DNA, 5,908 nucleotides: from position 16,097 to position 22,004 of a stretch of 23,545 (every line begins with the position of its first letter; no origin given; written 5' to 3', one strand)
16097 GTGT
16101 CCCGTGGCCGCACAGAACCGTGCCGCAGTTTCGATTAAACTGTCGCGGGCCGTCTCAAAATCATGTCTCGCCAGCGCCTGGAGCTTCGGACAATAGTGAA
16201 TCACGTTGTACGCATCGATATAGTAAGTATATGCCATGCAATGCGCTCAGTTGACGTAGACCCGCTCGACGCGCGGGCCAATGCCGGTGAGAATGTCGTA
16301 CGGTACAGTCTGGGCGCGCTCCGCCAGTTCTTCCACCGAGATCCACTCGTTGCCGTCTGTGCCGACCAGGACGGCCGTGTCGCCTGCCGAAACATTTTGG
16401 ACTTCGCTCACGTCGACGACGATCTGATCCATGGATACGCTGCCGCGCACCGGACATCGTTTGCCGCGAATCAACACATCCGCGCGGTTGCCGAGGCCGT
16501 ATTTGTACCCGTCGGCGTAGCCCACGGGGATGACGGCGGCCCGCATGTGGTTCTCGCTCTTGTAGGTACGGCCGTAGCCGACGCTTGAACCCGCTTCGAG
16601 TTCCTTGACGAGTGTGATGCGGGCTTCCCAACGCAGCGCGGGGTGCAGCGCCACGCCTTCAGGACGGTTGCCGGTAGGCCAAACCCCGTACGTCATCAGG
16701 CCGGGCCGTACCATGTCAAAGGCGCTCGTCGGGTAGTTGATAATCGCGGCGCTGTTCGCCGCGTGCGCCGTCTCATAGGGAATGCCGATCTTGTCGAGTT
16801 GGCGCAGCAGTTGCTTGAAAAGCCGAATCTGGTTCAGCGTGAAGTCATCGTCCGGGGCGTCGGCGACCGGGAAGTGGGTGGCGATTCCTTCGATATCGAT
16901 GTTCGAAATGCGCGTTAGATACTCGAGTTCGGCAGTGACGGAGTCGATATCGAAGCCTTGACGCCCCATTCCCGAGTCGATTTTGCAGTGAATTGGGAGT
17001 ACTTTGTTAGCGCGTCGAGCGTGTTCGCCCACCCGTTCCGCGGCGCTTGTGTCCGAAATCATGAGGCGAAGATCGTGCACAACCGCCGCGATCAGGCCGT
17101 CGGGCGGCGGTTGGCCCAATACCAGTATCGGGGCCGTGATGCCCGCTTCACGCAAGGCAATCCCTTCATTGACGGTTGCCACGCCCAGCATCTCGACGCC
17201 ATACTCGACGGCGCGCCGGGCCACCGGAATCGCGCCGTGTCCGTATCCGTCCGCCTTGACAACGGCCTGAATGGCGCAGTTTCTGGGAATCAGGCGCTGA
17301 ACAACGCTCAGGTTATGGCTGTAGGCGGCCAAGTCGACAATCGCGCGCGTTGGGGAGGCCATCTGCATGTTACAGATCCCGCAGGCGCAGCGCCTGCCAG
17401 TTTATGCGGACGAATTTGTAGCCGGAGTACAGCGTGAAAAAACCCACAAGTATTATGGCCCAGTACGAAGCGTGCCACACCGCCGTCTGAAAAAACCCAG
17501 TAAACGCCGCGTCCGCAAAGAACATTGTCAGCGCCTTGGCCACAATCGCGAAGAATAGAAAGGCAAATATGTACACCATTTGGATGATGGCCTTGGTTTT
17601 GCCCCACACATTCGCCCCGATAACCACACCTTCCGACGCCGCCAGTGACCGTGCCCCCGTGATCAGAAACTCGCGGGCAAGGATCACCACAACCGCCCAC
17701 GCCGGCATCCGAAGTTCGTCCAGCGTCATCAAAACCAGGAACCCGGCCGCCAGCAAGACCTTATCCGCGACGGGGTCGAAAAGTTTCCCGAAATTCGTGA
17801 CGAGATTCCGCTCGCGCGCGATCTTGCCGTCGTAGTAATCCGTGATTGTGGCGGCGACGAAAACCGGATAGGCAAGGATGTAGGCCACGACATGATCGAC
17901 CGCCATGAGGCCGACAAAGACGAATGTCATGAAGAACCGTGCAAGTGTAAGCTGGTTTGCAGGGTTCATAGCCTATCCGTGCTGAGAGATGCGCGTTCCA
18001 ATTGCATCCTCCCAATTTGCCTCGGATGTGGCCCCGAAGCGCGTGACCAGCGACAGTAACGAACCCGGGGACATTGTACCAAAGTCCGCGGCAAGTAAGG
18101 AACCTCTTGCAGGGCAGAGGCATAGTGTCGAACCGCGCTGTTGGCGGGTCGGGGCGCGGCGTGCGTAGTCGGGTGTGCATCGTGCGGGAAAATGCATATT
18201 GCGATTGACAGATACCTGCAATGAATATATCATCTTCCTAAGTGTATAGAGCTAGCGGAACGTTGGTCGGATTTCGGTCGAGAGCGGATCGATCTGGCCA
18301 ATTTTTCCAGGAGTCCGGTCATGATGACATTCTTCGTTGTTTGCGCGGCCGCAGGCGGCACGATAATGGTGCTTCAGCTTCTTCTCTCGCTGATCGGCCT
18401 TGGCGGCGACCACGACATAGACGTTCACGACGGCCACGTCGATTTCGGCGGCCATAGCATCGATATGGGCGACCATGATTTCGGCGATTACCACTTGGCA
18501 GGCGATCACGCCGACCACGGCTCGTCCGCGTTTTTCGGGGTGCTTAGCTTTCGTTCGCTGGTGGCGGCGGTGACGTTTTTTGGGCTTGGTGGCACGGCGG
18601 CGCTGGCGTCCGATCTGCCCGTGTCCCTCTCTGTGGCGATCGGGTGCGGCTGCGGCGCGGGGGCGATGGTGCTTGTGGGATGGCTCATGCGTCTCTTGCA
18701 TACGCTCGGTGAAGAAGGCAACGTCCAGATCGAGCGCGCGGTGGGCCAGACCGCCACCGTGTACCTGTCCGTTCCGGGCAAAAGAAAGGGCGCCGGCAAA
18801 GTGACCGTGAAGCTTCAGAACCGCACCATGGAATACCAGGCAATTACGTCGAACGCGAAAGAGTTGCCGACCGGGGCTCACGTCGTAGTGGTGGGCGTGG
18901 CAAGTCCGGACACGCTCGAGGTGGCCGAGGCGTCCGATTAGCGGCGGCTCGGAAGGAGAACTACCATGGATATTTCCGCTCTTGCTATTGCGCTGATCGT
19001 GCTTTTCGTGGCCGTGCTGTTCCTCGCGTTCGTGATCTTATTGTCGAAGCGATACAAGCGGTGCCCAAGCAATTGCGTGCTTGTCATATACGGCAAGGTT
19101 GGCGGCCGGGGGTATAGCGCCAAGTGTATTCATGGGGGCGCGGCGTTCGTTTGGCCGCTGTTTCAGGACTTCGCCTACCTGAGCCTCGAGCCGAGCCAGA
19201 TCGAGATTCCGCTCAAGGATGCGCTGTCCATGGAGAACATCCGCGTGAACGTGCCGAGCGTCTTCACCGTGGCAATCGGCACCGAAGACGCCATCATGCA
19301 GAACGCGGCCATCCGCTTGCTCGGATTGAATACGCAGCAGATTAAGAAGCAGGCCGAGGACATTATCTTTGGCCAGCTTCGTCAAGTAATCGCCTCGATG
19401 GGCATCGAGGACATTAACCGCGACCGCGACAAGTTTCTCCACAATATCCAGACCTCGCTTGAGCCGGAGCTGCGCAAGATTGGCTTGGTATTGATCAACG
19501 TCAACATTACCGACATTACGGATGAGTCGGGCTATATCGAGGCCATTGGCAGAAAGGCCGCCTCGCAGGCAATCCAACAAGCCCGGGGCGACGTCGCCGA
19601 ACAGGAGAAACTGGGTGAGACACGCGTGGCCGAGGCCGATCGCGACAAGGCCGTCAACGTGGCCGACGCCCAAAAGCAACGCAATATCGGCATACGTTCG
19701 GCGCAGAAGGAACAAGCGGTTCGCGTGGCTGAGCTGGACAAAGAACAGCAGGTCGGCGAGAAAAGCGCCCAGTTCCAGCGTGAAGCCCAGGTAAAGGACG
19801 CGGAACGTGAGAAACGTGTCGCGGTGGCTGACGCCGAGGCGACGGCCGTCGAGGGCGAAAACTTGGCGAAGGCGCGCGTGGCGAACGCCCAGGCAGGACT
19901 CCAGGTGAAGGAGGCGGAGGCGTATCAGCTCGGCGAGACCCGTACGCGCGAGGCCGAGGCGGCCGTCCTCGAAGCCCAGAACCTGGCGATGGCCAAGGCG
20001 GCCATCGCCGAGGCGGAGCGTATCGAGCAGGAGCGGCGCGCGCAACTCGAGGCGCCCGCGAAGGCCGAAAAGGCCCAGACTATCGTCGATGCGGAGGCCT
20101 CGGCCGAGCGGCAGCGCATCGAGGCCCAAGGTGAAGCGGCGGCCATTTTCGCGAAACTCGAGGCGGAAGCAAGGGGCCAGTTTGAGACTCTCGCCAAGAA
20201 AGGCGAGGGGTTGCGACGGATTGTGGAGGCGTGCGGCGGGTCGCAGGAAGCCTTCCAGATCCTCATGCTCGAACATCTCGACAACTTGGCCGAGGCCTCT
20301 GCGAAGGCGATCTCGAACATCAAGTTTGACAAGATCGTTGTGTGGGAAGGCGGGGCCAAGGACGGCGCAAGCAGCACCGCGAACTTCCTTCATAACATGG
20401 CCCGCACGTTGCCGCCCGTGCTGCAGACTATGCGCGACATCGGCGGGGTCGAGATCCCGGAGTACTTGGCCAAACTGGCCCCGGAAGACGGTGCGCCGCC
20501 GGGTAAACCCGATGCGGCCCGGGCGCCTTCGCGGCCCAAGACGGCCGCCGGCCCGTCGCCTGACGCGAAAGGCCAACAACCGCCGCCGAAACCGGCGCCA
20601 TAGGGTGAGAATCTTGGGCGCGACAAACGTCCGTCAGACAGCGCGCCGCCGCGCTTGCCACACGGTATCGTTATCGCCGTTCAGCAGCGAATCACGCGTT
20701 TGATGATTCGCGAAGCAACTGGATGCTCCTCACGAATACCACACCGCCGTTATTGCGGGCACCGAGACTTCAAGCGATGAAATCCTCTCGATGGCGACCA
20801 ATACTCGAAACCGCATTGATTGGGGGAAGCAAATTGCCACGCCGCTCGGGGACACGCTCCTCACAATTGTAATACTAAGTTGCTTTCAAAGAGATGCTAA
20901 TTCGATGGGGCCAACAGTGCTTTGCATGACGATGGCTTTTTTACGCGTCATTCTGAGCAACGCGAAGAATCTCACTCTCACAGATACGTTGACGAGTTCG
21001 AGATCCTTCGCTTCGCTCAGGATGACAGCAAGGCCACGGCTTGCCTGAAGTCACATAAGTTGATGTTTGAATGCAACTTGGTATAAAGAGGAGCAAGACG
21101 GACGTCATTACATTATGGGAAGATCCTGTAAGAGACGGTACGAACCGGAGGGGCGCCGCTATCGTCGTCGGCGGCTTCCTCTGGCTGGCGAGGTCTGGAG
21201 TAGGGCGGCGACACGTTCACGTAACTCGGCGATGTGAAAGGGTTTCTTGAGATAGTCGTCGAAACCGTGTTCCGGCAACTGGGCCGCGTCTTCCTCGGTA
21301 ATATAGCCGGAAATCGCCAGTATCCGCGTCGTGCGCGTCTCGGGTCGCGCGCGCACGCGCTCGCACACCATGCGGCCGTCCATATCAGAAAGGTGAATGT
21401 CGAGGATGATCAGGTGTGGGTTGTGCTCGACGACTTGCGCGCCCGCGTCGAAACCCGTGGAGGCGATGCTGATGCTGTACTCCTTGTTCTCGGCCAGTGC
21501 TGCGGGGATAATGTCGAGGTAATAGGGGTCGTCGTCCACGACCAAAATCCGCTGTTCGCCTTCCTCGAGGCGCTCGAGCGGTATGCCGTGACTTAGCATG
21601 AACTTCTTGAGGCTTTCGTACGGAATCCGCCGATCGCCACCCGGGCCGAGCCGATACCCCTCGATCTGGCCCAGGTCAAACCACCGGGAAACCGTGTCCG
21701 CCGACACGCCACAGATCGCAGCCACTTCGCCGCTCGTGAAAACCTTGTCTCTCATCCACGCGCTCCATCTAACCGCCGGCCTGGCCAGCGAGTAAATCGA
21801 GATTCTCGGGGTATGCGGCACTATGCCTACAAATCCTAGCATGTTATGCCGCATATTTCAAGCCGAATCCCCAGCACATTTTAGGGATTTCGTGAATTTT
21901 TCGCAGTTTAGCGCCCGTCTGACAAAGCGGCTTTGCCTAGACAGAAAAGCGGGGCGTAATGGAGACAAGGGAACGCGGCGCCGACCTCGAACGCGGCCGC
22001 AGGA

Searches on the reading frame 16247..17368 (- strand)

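Call 31: search_protein_families(library=pfam, proteins=[window:16247-17368:-])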
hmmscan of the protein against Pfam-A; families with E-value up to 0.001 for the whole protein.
window:16247-17368:- (373 aa): 2 families
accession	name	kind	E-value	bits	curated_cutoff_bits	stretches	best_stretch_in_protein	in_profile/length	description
PF01168.26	Ala_racemase_N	-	5.6e-67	226.1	24.1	1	11-229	1-218/220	Alanine racemase, N-terminal domain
PF00842.27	Ala_racemase_C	-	2.3e-45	153.7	25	1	244-371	1-127/127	Alanine racemase, C-terminal domain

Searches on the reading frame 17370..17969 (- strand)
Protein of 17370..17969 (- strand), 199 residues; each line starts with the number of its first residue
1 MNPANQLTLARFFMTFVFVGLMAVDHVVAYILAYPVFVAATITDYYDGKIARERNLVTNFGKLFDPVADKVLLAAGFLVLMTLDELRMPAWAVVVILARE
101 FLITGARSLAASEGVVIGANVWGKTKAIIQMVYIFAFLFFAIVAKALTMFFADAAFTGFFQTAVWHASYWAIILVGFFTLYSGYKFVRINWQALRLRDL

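Call 31: search_protein_families(library=pfam, proteins=[window:17370-17969:-])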
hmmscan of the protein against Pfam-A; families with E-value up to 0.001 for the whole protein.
window:17370-17969:- (199 aa): 1 family
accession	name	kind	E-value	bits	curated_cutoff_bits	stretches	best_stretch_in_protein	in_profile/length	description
PF01066.26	CDP-OH_P_transf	-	2.3e-37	129.2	22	1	1-149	1-147/152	CDP-alcohol phosphatidyltransferase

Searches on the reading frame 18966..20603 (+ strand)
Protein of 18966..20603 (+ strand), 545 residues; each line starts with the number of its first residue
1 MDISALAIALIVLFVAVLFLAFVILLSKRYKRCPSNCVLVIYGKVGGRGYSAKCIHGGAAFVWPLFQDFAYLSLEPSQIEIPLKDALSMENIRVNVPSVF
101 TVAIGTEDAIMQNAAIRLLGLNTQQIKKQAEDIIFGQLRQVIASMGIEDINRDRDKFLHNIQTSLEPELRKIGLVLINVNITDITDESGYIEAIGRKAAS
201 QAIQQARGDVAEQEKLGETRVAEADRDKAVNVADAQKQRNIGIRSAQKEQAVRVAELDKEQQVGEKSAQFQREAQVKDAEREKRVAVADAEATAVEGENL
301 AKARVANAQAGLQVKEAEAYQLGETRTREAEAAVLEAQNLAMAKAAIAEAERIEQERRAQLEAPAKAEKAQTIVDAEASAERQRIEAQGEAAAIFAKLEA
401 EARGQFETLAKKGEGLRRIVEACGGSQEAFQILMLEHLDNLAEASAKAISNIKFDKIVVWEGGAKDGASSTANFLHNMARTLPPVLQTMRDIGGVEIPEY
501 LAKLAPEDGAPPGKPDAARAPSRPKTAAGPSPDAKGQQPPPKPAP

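Call 31: search_protein_families(library=pfam, proteins=[window:18966-20603:+])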
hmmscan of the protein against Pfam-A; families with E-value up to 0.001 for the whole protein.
window:18966-20603:+ (545 aa): 1 family
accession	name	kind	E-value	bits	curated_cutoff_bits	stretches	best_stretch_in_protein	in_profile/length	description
PF01145.31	Band_7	-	2.8e-26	93.1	23.6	1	38-215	8-176/176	SPFH domain / Band 7 family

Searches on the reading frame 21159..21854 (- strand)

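Call 31: search_protein_families(library=pfam, proteins=[window:21159-21854:-])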
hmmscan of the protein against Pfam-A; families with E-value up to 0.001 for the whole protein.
window:21159-21854:- (231 aa): 2 families
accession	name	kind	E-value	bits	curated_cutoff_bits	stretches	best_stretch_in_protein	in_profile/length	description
PF00072.30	Response_reg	-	9.5e-22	77.7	30.2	1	103-215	1-110/111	Response regulator receiver domain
PF12728.13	HTH_17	-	3.6e-08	34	27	1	39-88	2-49/51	Helix-turn-helix domain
